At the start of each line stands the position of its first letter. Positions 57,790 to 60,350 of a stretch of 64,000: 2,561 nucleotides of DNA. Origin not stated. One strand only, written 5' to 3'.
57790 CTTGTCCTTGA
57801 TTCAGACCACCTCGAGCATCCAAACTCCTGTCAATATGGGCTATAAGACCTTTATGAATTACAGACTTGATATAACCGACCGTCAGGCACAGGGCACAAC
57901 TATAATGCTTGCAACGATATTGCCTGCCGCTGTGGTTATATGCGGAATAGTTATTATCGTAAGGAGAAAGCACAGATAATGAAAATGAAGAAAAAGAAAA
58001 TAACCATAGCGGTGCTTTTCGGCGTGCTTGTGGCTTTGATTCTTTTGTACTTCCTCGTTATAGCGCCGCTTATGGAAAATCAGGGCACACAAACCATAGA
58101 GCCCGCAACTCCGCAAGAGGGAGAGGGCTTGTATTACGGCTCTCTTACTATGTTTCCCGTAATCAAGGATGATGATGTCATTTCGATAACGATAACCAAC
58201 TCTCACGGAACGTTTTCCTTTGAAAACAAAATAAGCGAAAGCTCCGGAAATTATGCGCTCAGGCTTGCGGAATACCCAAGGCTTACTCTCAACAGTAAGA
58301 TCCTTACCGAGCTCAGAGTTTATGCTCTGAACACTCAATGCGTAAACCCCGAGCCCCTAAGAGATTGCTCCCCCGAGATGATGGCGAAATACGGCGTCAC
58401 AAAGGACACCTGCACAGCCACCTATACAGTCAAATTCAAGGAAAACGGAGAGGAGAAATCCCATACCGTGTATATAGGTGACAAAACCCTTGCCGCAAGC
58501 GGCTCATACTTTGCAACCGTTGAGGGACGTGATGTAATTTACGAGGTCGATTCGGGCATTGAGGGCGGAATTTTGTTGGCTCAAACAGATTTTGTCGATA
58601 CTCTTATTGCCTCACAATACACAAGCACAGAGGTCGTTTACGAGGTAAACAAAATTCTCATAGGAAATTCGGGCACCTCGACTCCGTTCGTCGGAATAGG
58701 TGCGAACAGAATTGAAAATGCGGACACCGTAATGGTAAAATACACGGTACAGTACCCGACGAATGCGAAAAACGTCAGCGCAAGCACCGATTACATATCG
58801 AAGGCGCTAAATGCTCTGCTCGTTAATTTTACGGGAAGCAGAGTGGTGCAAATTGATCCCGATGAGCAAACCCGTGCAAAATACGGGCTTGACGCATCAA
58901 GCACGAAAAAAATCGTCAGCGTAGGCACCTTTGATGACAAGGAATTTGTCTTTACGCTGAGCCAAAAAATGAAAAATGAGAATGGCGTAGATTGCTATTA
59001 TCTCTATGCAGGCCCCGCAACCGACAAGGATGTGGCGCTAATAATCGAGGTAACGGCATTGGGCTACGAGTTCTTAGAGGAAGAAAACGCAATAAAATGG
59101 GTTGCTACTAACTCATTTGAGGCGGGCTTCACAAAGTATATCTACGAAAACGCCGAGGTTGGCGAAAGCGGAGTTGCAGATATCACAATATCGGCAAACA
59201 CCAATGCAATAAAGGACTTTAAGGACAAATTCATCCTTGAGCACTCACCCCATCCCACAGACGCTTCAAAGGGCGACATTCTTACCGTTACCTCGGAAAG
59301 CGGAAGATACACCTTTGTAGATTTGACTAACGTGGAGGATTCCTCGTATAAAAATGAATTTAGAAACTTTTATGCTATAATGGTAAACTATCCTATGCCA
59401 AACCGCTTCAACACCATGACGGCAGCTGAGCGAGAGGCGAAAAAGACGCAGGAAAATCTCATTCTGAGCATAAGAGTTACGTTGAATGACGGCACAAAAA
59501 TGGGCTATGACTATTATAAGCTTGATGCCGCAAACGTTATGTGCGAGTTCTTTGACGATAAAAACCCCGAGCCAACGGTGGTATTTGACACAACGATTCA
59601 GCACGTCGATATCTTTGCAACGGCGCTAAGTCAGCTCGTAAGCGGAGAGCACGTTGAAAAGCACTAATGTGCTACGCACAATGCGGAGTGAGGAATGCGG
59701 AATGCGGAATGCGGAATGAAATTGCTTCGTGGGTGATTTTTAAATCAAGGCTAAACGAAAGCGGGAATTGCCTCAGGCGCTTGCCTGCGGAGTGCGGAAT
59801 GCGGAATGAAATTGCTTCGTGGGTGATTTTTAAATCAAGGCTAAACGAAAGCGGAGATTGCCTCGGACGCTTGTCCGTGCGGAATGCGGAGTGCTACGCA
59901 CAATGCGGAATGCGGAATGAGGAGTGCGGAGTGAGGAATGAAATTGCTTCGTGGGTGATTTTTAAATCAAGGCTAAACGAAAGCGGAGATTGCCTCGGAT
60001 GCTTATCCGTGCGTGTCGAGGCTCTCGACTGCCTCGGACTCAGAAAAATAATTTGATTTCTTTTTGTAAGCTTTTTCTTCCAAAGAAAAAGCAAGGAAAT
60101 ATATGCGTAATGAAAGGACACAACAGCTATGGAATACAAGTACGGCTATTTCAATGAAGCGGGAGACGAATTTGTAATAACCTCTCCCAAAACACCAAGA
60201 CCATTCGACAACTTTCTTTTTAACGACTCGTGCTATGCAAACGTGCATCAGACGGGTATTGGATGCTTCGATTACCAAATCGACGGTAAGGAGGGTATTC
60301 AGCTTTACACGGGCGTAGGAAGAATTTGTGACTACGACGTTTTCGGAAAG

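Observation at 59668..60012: Three-copy ~80-nt structured repeat with a covarying GCTT-loop hairpin, interleaved with a GGAATGC microsatellite, upstream of the GH94 gene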

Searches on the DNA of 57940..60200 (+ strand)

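Call 8: search_rna_families(source=window, start=59550, end=60200, threshold=evalue, max_evalue=10, show_alignments=3)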
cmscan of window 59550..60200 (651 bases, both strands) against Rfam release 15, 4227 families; matches with E-value up to 10: 1.
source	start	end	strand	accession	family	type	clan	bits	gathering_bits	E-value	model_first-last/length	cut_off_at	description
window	60148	60167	-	RF01330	CRISPR-DR16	Gene; CRISPR;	-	13.8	35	6.4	1-37/37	no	CRISPR RNA direct repeat element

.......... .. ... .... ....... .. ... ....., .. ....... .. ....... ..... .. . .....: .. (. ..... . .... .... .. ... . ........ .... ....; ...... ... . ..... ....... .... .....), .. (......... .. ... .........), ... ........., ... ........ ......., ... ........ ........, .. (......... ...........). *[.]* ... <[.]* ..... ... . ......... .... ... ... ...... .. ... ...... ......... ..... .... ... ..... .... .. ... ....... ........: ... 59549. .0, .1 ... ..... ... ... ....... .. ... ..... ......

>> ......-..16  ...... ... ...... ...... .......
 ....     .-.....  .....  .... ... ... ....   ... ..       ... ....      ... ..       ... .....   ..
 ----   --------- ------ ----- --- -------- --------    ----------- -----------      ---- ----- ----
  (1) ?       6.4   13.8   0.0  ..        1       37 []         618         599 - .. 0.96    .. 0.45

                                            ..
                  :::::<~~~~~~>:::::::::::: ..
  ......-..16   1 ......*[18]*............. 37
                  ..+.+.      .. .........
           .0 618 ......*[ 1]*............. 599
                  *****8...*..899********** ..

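Call 66: build_rna_model(alignment_id=A1, structure=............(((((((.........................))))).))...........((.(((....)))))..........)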
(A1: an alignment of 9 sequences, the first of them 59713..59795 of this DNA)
Model R1 built from alignment A1 (9 sequences, 88 columns); structure: as given.
model positions 84; base pairs 12; branch points 1; effective number of sequences 4.22; information 0.676 bits per position. Calibrated on 0.2 Mb of random sequence (short: E-values are rough).
structure used (alignment columns):
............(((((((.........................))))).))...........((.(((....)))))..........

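Call 67: search_with_rna_model(model_id=R1, source=window, filters=off, max_evalue=10)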
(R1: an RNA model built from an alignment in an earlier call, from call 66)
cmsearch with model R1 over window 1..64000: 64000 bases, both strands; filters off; matches with E-value up to 10: 15.
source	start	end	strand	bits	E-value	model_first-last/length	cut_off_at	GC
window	59803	59886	+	92.4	3.2e-24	1-84/84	no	0.48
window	59935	60018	+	92.4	3.2e-24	1-84/84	no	0.46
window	59713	59796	+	92.1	3.8e-24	1-84/84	no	0.5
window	13990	14075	-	65.3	1.7e-16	1-84/84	no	0.42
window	29446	29513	+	9.5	1.3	1-84/84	no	0.5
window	30888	30945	-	9.2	1.5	1-84/84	no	0.24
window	34531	34615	-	9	1.8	1-84/84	no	0.38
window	60366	60406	+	8.6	2.3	1-84/84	no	0.39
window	34321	34364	-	8.6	2.3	1-84/84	no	0.43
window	16753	16797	-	8.1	3.2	1-84/84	no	0.42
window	26491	26541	-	7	6.6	1-84/84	no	0.43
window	45708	45722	-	6.8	7.5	1-84/84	no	0.4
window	13117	13191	+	6.6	8.3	1-84/84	no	0.41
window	33562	33617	+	6.6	8.3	1-84/84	no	0.45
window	14171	14184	-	6.3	10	62-75/84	no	0.71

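Call 68: search_with_rna_model(model_id=R1, sources=[L001, L002, L040, L044, L045, L046, L049, L050, L052], filters=off, max_evalue=10)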
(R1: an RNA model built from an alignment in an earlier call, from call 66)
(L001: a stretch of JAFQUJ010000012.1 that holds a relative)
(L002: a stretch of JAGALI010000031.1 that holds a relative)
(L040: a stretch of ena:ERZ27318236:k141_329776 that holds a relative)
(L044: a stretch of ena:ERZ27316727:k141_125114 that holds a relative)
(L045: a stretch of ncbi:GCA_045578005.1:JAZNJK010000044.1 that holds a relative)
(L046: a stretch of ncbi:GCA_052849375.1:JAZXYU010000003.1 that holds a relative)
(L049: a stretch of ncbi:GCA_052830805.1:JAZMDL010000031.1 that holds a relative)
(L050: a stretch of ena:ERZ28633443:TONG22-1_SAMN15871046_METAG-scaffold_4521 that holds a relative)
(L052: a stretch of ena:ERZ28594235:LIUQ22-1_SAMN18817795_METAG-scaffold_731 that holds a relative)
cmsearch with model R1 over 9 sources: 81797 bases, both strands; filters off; matches with E-value up to 10: 18.
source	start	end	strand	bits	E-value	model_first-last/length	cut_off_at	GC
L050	4879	4961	+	80.5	9.9e-21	1-84/84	no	0.46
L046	5218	5299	+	78.8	3e-20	1-84/84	no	0.5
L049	4721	4802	+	77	1e-19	1-84/84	no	0.43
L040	5171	5255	-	68.5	2.6e-17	1-84/84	no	0.45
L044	5402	5487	+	61.8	2.1e-15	1-84/84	no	0.5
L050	4805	4858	+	20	0.0017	1-84/84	no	0.44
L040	8201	8235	+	11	0.6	14-48/84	no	0.26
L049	1981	2054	-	9.5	1.6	1-84/84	no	0.41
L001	7848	7902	+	9.4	1.7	1-84/84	no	0.31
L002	10104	10178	-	9.1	2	1-84/84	no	0.37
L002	3077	3160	+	9.1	2.2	1-84/84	no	0.42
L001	13153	13171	-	8.5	3.2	1-84/84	no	0.21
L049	7253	7335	+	7.5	5.9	1-84/84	no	0.41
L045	5236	5254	-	7.5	5.9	1-84/84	no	0.11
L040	2547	2585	-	7.2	7.2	12-50/84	no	0.33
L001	1826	1845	-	6.9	9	1-84/84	no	0.1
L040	3696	3741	-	6.8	9.3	1-84/84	no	0.3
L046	2502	2554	-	6.8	9.5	1-84/84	no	0.4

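Call 71: search_with_rna_model(model_id=R1, sources=[L054, L055, L056, L057, L058, L059, L060, L061, L062, L063, L064, L065, L066, L067, L068, L069, L070, L071, L072, L073, L074, L075, L076, L077, L078, L079, L080, L081, L082, L083, L084, L085, L086, L087, L088, L089, L090, L091, L092, L093, L094, L095, L096, L097, L098, L099, L100, L101, L102, L103, L104, L105, L106, L107, L108, L109, L110, L111, L112, L113, L114, L115, L116, L117, L118, L119, L120, L121, L122, L123, L124, L125, L126, L127, L128, L129, L130, L131, L132, L133], max_evalue=1)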
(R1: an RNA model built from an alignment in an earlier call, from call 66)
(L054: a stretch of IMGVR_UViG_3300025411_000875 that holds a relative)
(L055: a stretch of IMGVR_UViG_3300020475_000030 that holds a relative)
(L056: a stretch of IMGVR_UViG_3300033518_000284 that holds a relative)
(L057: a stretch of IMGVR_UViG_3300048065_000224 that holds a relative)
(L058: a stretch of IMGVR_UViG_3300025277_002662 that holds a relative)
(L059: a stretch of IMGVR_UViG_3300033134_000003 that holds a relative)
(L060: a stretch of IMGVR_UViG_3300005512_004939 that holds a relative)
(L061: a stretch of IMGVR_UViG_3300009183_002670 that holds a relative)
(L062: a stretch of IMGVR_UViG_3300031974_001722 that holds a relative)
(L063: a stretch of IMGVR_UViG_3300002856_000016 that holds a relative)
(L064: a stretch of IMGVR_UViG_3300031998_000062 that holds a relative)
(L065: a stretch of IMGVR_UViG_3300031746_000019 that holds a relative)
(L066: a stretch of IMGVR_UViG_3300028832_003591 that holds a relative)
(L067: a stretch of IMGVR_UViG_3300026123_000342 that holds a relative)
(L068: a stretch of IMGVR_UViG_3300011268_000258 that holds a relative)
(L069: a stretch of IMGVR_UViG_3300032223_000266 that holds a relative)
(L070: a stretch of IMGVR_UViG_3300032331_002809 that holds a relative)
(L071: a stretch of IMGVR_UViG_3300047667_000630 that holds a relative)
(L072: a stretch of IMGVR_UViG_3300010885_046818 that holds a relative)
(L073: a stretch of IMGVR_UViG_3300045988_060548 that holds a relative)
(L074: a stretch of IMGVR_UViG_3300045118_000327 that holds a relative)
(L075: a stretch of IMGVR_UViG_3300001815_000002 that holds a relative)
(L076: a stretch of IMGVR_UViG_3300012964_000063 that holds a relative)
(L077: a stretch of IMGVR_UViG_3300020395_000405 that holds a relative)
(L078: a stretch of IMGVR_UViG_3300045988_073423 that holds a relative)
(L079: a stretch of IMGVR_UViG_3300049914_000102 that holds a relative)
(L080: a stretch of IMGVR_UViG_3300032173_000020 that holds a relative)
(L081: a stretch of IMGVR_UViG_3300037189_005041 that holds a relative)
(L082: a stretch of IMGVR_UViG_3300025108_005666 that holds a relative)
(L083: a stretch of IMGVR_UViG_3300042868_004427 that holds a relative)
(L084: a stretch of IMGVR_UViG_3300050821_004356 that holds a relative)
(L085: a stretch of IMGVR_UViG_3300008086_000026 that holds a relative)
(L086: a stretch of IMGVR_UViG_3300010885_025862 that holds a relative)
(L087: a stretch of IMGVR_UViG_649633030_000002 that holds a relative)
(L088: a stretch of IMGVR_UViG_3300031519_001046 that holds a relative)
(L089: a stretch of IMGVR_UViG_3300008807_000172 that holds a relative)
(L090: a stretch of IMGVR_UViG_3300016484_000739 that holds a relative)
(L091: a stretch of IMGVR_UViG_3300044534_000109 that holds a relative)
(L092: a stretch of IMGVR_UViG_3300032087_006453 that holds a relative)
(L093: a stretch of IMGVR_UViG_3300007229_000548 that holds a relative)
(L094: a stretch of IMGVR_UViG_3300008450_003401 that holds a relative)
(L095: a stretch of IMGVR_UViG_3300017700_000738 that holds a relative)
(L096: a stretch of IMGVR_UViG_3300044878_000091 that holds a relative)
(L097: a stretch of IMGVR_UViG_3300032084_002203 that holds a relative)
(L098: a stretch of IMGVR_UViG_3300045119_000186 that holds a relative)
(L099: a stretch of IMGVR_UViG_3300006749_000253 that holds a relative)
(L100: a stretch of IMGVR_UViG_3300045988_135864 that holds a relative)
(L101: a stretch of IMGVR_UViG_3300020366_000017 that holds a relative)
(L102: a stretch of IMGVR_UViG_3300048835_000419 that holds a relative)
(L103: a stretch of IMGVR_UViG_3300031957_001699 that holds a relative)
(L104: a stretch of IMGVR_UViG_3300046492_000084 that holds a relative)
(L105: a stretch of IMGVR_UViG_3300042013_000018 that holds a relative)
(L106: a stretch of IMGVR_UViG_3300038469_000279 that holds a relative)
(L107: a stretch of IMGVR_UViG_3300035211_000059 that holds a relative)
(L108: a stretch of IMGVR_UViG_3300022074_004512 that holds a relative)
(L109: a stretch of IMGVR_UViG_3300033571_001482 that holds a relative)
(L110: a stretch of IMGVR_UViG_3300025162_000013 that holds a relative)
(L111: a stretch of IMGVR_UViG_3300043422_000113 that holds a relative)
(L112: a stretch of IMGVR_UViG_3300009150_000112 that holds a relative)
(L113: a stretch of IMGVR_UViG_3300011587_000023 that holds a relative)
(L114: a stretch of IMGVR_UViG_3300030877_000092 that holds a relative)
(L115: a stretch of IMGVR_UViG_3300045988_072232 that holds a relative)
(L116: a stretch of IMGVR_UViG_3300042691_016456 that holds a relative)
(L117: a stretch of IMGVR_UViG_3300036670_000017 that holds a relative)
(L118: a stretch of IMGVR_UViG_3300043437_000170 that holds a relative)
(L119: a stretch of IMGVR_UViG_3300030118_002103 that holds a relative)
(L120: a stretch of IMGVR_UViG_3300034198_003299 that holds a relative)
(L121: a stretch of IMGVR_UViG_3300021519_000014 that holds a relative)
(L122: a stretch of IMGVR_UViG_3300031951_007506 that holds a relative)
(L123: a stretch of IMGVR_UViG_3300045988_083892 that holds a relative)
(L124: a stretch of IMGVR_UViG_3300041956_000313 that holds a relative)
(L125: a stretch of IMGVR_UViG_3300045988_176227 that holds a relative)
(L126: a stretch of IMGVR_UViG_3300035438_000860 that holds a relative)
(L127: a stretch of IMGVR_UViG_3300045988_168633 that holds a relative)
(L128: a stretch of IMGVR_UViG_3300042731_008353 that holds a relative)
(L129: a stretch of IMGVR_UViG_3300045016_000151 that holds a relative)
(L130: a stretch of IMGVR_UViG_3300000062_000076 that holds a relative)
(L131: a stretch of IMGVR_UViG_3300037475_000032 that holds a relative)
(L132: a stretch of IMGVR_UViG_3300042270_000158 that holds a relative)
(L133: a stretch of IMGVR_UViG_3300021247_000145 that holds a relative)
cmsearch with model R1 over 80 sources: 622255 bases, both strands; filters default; matches with E-value up to 1: 1.
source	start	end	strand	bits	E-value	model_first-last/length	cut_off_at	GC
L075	1663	1796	-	19.1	0.023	1-84/84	no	0.48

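Call 87: search_rna_families(sources=[L001, L044, L046, L050], threshold=gathering)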
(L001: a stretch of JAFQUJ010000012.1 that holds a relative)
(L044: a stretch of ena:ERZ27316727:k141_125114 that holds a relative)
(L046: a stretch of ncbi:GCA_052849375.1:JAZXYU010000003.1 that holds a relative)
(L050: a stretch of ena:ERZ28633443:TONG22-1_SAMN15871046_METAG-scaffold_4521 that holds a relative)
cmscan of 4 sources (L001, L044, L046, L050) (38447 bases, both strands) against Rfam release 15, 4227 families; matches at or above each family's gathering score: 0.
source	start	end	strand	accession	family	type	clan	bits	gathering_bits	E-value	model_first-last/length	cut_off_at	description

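Call 90: search_dna_similar(query=window:59713-59886:+, collection=plasmids, mode=distant, max_evalue=0.01, max_rows=10)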
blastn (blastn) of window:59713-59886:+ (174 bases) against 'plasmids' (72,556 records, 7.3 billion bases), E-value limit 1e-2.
No match.
